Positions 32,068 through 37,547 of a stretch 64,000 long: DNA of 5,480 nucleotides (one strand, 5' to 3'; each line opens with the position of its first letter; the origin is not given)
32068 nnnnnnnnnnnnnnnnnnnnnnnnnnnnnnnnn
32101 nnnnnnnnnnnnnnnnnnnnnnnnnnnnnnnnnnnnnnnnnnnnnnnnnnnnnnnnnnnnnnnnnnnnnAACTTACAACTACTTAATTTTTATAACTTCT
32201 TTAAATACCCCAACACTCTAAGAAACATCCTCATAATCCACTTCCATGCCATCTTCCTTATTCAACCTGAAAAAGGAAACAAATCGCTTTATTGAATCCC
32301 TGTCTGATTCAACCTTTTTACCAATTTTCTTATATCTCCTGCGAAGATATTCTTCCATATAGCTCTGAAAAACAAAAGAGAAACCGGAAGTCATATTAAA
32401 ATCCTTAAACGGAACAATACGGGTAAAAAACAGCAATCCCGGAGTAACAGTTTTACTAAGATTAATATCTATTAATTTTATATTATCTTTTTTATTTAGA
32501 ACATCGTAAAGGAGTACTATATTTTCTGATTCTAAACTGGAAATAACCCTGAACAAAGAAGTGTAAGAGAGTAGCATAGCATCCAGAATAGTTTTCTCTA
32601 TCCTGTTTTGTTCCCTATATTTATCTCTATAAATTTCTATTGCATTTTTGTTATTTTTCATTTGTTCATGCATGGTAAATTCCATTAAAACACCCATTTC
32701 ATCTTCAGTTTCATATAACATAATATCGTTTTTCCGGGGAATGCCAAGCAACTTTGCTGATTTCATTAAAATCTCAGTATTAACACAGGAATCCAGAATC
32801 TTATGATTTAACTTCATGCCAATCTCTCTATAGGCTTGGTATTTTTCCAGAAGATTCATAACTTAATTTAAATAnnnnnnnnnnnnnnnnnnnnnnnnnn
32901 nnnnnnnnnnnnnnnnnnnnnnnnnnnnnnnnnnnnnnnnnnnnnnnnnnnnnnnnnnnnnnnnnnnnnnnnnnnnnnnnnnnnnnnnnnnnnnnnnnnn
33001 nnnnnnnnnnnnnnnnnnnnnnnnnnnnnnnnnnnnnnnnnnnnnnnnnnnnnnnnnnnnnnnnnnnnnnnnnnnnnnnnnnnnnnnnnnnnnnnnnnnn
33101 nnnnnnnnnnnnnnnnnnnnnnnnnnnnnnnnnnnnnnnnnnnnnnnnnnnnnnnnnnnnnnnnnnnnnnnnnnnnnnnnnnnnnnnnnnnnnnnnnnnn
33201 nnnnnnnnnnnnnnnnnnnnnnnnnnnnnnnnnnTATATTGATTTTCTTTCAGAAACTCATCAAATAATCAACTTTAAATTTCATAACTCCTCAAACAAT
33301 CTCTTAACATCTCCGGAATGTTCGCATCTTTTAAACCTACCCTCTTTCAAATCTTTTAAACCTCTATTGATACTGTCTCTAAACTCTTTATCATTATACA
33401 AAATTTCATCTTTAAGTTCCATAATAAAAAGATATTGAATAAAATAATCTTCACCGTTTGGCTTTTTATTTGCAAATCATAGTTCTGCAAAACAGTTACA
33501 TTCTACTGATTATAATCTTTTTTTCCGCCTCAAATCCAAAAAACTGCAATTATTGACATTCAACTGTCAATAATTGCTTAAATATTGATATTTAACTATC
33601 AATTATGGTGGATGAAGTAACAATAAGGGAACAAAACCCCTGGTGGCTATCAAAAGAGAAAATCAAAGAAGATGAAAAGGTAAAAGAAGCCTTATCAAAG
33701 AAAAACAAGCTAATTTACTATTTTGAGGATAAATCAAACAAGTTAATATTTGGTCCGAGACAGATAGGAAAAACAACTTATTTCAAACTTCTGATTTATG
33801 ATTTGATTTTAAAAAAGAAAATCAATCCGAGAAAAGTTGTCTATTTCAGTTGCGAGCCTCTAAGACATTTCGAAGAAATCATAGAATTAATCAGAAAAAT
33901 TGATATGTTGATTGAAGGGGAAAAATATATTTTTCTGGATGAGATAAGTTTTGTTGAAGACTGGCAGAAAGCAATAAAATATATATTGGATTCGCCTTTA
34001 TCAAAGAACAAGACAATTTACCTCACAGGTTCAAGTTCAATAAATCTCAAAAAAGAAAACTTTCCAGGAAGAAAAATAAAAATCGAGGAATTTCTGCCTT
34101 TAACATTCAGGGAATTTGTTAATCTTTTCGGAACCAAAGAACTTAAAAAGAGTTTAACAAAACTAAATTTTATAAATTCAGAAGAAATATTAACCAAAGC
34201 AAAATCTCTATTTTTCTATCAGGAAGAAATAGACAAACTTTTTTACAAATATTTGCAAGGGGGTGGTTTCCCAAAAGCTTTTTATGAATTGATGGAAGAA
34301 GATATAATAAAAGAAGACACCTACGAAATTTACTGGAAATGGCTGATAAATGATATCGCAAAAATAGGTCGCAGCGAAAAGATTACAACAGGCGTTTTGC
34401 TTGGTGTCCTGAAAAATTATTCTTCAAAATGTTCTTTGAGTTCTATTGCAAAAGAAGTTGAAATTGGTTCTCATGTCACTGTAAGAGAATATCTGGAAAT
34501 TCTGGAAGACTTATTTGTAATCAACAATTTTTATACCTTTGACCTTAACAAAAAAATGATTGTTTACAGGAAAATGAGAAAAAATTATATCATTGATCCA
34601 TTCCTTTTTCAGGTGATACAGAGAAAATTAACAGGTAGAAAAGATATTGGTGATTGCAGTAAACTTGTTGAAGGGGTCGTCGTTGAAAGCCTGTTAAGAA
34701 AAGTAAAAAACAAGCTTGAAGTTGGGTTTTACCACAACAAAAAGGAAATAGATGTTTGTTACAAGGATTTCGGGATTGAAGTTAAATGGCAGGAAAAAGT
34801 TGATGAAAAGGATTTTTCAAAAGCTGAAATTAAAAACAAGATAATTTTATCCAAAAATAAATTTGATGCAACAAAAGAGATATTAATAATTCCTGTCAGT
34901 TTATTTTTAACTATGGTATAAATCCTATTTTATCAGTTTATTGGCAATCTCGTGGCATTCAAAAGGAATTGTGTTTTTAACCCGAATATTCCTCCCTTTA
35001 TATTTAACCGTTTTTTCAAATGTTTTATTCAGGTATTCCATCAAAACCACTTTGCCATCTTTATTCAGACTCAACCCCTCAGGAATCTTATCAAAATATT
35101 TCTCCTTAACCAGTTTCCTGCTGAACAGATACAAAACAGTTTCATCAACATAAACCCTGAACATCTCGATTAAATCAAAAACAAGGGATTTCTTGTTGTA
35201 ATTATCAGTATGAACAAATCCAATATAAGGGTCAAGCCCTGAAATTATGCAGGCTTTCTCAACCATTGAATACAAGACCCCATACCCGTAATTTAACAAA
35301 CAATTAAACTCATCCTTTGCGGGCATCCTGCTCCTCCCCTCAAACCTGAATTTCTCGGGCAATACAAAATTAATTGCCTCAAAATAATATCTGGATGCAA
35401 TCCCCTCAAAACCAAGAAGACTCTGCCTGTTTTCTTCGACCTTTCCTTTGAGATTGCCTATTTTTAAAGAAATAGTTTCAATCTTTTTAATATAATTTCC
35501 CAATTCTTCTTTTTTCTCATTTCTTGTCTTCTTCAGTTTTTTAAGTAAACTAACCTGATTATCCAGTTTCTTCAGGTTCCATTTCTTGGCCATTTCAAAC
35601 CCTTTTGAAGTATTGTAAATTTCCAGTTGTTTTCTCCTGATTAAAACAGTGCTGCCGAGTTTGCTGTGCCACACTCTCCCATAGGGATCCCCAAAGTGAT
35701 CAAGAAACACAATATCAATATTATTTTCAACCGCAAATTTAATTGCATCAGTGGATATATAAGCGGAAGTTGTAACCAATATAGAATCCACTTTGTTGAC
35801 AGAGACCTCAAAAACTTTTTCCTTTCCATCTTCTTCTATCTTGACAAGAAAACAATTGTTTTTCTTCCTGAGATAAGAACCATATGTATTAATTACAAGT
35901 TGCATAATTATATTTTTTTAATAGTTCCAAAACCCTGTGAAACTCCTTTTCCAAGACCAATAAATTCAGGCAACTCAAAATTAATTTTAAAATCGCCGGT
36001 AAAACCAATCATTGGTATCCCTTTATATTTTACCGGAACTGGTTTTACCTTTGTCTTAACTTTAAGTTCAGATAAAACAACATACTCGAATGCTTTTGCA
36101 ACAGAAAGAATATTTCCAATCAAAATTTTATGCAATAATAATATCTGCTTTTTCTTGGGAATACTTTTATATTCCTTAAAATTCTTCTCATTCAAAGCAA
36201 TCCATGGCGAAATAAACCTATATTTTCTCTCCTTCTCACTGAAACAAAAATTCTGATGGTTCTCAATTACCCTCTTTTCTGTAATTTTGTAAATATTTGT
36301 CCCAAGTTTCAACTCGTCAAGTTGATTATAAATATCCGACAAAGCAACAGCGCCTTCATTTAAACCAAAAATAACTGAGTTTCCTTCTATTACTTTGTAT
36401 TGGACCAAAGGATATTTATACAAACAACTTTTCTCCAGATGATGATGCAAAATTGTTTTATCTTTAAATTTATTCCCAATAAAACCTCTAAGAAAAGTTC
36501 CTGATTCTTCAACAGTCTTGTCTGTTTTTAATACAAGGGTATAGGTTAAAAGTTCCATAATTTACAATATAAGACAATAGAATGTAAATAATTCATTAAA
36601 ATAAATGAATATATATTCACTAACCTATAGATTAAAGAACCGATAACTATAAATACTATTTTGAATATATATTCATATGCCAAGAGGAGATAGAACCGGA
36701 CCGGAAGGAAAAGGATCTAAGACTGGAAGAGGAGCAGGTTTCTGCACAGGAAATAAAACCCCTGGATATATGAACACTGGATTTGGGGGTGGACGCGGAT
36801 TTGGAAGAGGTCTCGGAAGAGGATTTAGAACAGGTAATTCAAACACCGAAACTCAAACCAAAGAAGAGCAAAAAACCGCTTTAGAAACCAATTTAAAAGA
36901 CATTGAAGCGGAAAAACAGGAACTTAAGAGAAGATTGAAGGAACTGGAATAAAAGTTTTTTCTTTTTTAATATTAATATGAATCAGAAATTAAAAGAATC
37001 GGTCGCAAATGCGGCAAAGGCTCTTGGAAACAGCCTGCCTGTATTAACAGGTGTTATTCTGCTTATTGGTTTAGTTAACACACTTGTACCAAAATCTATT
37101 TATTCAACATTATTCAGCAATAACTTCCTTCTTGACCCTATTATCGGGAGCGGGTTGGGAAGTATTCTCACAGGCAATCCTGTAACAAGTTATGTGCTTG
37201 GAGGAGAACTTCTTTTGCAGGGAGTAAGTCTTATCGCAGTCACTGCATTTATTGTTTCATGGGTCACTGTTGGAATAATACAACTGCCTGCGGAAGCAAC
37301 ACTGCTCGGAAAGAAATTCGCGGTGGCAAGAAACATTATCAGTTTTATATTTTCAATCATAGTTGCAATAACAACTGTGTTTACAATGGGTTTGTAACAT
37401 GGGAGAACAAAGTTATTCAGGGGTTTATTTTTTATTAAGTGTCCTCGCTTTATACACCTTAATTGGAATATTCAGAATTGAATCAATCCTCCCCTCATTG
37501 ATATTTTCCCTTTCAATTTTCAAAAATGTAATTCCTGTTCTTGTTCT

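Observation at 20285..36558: Type I-D-like CRISPR-Cas locus with split adaptation module, compact effector proteins and seven embedded non-cas genes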

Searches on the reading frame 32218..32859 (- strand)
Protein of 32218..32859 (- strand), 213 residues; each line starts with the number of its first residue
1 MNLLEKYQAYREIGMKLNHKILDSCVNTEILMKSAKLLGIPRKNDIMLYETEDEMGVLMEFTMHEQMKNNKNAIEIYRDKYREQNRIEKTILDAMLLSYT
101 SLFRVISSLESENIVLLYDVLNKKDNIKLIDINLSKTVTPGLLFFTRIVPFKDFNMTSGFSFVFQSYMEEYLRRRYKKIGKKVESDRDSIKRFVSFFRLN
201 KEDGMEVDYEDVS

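Call 4: search_protein_families(library=pfam, proteins=[window:32218-32859:-], max_evalue=0.01)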
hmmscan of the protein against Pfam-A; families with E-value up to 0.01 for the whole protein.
window:32218-32859:- (213 aa): 1 family
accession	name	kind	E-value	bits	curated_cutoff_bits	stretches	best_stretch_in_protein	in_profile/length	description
PF16828.10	GAGBD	-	0.0082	16.8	27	0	44-95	62-113/152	GAG-binding domain on surface antigen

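Call 6: search_protein_families(library=ncbifam, proteins=[window:32218-32859:-], max_evalue=0.01)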
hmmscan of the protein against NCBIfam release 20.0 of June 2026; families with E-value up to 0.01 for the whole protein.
window:32218-32859:- (213 aa): 0 families

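Call 7: search_protein_families(library=padloc, proteins=[window:32218-32859:-], max_evalue=0.01)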
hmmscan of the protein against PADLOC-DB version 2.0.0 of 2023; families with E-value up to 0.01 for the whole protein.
window:32218-32859:- (213 aa): 0 families

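Call 79: search_protein_families(library=pfam, proteins=[window:32218-32859:-], max_evalue=10)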
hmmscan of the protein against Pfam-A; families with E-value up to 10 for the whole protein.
window:32218-32859:- (213 aa): 2 families
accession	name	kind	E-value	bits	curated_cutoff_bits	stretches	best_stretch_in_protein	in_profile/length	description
PF16828.10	GAGBD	-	0.0082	16.8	27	1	44-95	62-113/152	GAG-binding domain on surface antigen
PF17290.8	Arena_ncap_C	-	0.078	12.8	27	1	105-137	96-127/181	Arenavirus nucleocapsid C-terminal domain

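Call 80: search_protein_families(library=ncbifam, proteins=[window:32218-32859:-], max_evalue=1)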
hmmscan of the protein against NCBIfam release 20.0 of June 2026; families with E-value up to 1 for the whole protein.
window:32218-32859:- (213 aa): 0 families

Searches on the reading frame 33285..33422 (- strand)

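Call 79: search_protein_families(library=pfam, proteins=[window:33285-33422:-], max_evalue=10)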
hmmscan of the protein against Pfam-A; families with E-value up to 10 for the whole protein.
seq(46 aa): 1 family
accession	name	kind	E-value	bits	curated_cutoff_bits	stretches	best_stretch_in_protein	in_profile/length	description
PF13919.11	ASXH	-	0.045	14.2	25.8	1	6-34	72-100/130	Asx homology domain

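Call 80: search_protein_families(library=ncbifam, proteins=[window:33285-33422:-], max_evalue=1)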
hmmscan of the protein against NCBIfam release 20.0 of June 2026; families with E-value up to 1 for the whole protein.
seq(46 aa): 0 families

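Call 81: search_protein_families(library=padloc, proteins=[window:33285-33422:-], max_evalue=0.001)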
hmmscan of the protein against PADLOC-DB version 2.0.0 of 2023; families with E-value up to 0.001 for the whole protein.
seq(46 aa): 0 families

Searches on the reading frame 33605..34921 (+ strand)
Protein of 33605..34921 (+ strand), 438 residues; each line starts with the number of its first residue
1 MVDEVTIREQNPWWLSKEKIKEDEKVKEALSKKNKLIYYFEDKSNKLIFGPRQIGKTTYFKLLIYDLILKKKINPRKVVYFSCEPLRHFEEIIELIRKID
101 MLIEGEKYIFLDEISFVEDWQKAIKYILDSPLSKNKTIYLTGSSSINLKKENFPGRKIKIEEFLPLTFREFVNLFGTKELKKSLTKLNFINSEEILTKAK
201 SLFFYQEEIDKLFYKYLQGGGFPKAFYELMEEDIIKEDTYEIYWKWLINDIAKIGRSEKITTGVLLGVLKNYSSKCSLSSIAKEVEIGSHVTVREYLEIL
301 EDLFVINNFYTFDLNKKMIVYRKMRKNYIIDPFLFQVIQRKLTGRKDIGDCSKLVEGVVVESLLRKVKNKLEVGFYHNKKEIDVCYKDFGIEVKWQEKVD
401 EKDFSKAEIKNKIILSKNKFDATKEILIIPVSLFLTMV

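Call 5: search_protein_families(library=pfam, proteins=[window:33605-34921:+], max_evalue=0.01)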
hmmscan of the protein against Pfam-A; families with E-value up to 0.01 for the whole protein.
window:33605-34921:+ (438 aa): 2 families
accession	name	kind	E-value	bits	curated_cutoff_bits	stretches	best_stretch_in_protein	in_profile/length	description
PF13173.12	AAA_14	-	4e-26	92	27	1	45-171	4-128/129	AAA domain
PF13635.12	DUF4143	-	2.4e-13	50.6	28.1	1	250-395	3-159/160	Domain of unknown function (DUF4143)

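Call 80: search_protein_families(library=ncbifam, proteins=[window:33605-34921:+], max_evalue=1)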
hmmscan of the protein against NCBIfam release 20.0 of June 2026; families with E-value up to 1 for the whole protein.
window:33605-34921:+ (438 aa): 3 families
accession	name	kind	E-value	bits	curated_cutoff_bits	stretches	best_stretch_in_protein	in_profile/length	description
TIGR01852.1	lipid_A_lpxA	equivalog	0.074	12.3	231.05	1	230-302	25-94/254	acyl-ACP--UDP-N-acetylglucosamine O-acyltransferase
NF041395.1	TranRegLrpA1_Halo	equivalog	0.092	12.7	250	1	261-317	6-59/142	HTH-type transcriptional regulator LrpA1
NF003657.0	PRK05289.1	equivalog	0.13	11.3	226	1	231-299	31-96/264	acyl-ACP--UDP-N-acetylglucosamine O-acyltransferase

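Call 81: search_protein_families(library=padloc, proteins=[window:33605-34921:+], max_evalue=0.001)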
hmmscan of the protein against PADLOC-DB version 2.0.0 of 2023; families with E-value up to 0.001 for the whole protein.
window:33605-34921:+ (438 aa): 7 families
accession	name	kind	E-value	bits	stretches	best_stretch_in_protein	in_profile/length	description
PDLC04787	PDC-S01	-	8.8e-39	131.5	1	34-390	18-348/412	-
PDLC04789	PDC-S01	-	1.5e-24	84.8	1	35-402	9-350/375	-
PDLC04790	PDC-S01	-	6.5e-19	65.9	1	47-406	31-378/422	-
PDLC04788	PDC-S01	-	4.7e-14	50.2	1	47-363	23-335/448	-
PDLC04791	PDC-S01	-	1e-12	45.5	1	46-150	22-127/395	-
PDLC04786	PDC-S01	-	4e-12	43.6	1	47-431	24-426/439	-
PDLC04140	mad8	-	0.00037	18.1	1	32-100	18-68/314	mads_8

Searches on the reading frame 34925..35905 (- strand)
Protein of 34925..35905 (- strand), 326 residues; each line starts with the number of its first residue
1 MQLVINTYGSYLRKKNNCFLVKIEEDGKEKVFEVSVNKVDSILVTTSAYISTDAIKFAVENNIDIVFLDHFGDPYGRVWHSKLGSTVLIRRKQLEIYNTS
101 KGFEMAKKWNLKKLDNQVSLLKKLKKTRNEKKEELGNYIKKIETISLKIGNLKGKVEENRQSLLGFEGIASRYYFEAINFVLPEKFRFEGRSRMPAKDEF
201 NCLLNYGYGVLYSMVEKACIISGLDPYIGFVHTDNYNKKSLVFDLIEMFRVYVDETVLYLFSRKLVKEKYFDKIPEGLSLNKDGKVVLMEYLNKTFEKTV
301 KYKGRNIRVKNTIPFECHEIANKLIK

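Call 5: search_protein_families(library=pfam, proteins=[window:34925-35905:-], max_evalue=0.01)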
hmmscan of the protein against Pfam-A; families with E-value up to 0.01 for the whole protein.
window:34925-35905:- (326 aa): 1 family
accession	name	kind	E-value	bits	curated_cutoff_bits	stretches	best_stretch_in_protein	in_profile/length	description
PF01867.21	Cas_Cas1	-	2.3e-82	276.8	22.3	1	3-291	1-280/283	CRISPR associated protein Cas1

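Call 6: search_protein_families(library=ncbifam, proteins=[window:34925-35905:-], max_evalue=0.01)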
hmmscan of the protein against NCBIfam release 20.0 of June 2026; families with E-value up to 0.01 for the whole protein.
window:34925-35905:- (326 aa): 11 families
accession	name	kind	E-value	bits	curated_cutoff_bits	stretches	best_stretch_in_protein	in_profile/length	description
TIGR00287.1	cas1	equivalog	2.4e-95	319.4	71.7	1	2-325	1-320/327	CRISPR-associated endonuclease Cas1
TIGR04093.1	cas1_CYANO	exception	1.4e-53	182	385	1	7-302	8-297/334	type I-D CRISPR-associated endonuclease Cas1d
TIGR03640.1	cas1_DVULG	exception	2.6e-47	161.6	385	1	3-295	6-298/340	type I-C CRISPR-associated endonuclease Cas1c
NF049935.1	cas4g_cas1g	exception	5.5e-47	160.4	560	1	2-300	216-507/546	CRISPR-associated endonuclease Cas4g/Cas1g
TIGR03641.1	cas1_HMARI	exception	3e-41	141.8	304.1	1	5-325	5-312/324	type I-B CRISPR-associated endonuclease Cas1b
TIGR03983.1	cas1_MYXAN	equivalog_domain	7.3e-38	130.4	358.05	1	7-292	18-300/347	type I-MYXAN CRISPR-associated endonuclease Cas1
TIGR04329.1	cas1_PREFRAN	exception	1.3e-34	119.7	300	1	6-302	12-288/317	type V CRISPR-associated endonuclease Cas1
TIGR03639.1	cas1_NMENI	exception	8.1e-28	97.5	120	1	9-268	9-239/278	type II CRISPR-associated endonuclease Cas1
TIGR03638.1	cas1_ECOLI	exception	5.4e-11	42.2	215.6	1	162-252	132-222/269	type I-E CRISPR-associated endonuclease Cas1e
TIGR03637.1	cas1_YPEST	exception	0.0015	18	150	1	101-249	117-259/307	type I-F CRISPR-associated endonuclease Cas1f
TIGR01089.1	fucI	equivalog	0.0021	16.5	850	1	5-172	130-295/587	L-fucose isomerase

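Call 81: search_protein_families(library=padloc, proteins=[window:34925-35905:-], max_evalue=0.001)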
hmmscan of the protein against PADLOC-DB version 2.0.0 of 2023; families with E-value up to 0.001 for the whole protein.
window:34925-35905:- (326 aa): 32 families (the best 25 are shown)
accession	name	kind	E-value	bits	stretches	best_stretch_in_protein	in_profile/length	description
PDLC02066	Cas1b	-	1.2e-140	466.4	1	1-326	1-321/322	-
PDLC00927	Cas1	-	6.4e-96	319.4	1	2-325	1-320/327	CRISPR-associated endonuclease Cas1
PDLC01248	Cas1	-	6.6e-81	270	1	1-324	1-287/289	"CAS-I,CAS-II,CAS-III,CAS-IV,CAS-V,CAS-VI; acquisition_1"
PDLC01608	Cas1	-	3.3e-80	267.5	1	3-292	1-274/276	"CAS-I,CAS-II,CAS-III,CAS-IV,CAS-V,CAS-VI; acquisition_1"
PDLC01249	Cas1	-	2.9e-77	257.6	1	3-270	1-245/246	"CAS-I,CAS-II,CAS-III,CAS-IV,CAS-V,CAS-VI; acquisition_1"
PDLC01449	Cas1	-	1.2e-72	242.5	1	1-325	2-281/285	"CAS-I,CAS-II,CAS-III,CAS-IV,CAS-V,CAS-VI; acquisition_1"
PDLC00928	Cas1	-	1.5e-71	239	1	2-322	2-311/315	Cas1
PDLC02064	Cas1a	-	1.7e-54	183.4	1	3-309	4-256/277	-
PDLC02025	Cas1d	-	2.2e-53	179.8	1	5-301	6-279/316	-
PDLC01743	Cas1c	-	2.1e-51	173.2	1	3-299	8-297/337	-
PDLC01334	Cas1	-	1.7e-48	163.7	1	3-295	5-295/336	"CAS-I,CAS-II,CAS-III,CAS-IV,CAS-V,CAS-VI; acquisition_1"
PDLC02063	Cas1_IIIb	-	4.4e-48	162.2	1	2-320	312-599/617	-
PDLC00923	Cas1c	-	7e-48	161.6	1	3-295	6-298/340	"CRISPR-associated endonuclease Cas1, subtype I-C/DVULG"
PDLC02062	Cas1_II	-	1.9e-45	153.5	1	2-322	3-302/317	-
PDLC01740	Cas1_IIIa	-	2.8e-45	153.5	1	2-302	2-289/331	-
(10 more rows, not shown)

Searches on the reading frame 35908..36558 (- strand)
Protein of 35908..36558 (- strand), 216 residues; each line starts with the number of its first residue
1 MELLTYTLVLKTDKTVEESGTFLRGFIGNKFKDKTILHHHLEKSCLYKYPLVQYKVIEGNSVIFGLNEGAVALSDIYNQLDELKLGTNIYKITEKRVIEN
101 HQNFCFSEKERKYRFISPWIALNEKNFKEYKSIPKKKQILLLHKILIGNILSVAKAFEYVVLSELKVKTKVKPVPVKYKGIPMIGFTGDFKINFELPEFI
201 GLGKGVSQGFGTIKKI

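Call 5: search_protein_families(library=pfam, proteins=[window:35908-36558:-], max_evalue=0.01)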
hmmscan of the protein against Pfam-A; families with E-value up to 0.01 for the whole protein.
window:35908-36558:- (216 aa): 2 families
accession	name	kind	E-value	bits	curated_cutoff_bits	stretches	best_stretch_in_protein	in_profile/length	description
PF17262.7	Cas6b_C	-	1.6e-38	131.8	39.4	1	106-216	2-114/114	Cas6b C-terminal domain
PF17955.6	Cas6b_N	-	9.2e-28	96.8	25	1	1-101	1-103/105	Cas6b N-terminal domain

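Call 6: search_protein_families(library=ncbifam, proteins=[window:35908-36558:-], max_evalue=0.01)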
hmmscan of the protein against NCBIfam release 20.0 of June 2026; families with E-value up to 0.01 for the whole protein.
window:35908-36558:- (216 aa): 2 families
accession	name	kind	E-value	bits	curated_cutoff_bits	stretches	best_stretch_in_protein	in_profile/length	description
TIGR01877.1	cas_cas6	equivalog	8.3e-06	26.4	58.65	1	73-214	49-200/200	CRISPR-associated endoribonuclease Cas6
NF010355.0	PRK13783.1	equivalog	0.0031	16.7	445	1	66-137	314-384/404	adenylosuccinate synthase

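Call 7: search_protein_families(library=padloc, proteins=[window:35908-36558:-], max_evalue=0.01)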
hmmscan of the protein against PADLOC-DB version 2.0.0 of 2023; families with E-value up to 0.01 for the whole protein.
window:35908-36558:- (216 aa): 6 families
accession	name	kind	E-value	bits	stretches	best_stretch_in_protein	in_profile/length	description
PDLC01381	Cas6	-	1.3e-73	245.3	1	1-215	1-215/216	"CAS-I,CAS-II,CAS-III,CAS-IV,CAS-V,CAS-VI; crRNAmaturation"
PDLC02104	Cas6b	-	8.5e-67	223.1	1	3-216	3-216/216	-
PDLC02098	Cas6_IIIa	-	2.9e-09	35.7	1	18-214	18-198/200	-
PDLC01265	Cas6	-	1.2e-07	30.8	1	77-214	42-179/179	"CAS-I,CAS-II,CAS-III,CAS-IV,CAS-V,CAS-VI; crRNAmaturation"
PDLC00956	Cas6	-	2.2e-06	26.4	1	73-214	49-200/200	CRISPR-associated endoribonuclease Cas6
PDLC01782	Cas6b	-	2.2e-05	22.6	1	80-215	94-233/235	-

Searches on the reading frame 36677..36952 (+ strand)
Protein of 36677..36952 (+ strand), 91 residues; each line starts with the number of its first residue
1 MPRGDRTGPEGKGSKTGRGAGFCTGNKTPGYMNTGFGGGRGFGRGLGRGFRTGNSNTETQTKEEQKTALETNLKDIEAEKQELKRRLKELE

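Call 5: search_protein_families(library=pfam, proteins=[window:36677-36952:+], max_evalue=0.01)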
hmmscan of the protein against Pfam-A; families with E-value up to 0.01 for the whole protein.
window:36677-36952:+ (91 aa): 1 family
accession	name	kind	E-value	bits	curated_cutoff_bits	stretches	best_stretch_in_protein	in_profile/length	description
PF17253.7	DUF5320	-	1.3e-22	81.2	27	1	1-90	1-99/99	Family of unknown function (DUF5320)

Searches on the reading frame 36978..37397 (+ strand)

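Call 5: search_protein_families(library=pfam, proteins=[window:36978-37397:+], max_evalue=0.01)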
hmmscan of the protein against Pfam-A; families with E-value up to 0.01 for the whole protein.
window:36978-37397:+ (139 aa): 1 family
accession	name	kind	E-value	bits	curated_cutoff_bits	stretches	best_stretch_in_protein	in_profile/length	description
PF03773.19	ArsP_1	-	1.6e-07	31.2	32.3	1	14-132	11-130/294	Predicted permease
